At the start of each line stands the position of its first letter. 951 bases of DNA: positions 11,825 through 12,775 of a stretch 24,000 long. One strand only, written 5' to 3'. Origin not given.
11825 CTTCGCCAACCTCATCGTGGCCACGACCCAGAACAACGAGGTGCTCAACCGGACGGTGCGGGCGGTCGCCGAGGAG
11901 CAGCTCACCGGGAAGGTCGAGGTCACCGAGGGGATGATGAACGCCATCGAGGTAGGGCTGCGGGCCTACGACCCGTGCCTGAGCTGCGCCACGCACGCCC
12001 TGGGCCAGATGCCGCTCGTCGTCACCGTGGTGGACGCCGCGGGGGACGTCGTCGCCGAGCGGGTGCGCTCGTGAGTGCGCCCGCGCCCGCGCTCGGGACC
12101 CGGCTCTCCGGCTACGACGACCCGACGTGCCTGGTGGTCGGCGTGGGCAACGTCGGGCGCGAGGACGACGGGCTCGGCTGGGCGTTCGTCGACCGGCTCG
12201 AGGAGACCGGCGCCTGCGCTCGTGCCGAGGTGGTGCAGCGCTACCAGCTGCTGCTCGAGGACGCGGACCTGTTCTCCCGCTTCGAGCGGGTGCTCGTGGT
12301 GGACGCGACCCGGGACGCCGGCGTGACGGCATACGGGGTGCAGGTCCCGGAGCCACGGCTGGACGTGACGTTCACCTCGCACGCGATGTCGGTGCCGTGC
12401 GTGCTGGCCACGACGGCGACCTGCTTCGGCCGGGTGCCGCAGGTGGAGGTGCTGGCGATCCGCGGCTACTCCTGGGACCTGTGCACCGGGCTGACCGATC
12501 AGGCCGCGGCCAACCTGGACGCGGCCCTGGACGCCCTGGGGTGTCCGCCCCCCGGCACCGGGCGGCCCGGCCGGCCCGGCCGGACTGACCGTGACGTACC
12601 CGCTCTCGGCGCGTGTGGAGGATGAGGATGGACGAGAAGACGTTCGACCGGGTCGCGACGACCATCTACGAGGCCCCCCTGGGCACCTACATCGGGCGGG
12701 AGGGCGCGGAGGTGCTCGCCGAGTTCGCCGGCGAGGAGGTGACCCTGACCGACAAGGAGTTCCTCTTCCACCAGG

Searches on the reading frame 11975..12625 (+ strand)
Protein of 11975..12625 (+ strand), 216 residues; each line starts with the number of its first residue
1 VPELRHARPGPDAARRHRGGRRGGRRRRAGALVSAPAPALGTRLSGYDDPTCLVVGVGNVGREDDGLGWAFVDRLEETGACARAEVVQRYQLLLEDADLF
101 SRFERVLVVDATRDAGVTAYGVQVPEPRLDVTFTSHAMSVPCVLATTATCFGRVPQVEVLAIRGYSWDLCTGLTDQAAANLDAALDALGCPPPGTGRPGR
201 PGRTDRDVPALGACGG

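Call 6: search_protein_families(library=pfam, proteins=[window:11975-12625:+])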
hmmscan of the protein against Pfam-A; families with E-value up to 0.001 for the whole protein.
window:11975-12625:+ (216 aa): 0 families

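Call 20: search_protein_families(library=pfam, proteins=[window:12071-12625:+], max_evalue=0.01)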
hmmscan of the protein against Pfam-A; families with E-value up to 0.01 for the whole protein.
window:12071-12625:+ (184 aa): 0 families

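Call 21: search_protein_families(library=ncbifam, proteins=[window:12071-12625:+], max_evalue=0.01)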
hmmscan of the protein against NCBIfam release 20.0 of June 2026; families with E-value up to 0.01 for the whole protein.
window:12071-12625:+ (184 aa): 2 families
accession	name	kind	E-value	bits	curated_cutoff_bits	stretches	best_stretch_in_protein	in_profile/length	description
TIGR00072.1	hydrog_prot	superfamily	5.1e-17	62.2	47.45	1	21-155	1-140/145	hydrogenase maturation protease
NF045519.1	NiFeSe_H2_mat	exception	0.0022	17.8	190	1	20-82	3-65/152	NiFeSe hydrogenase maturation protease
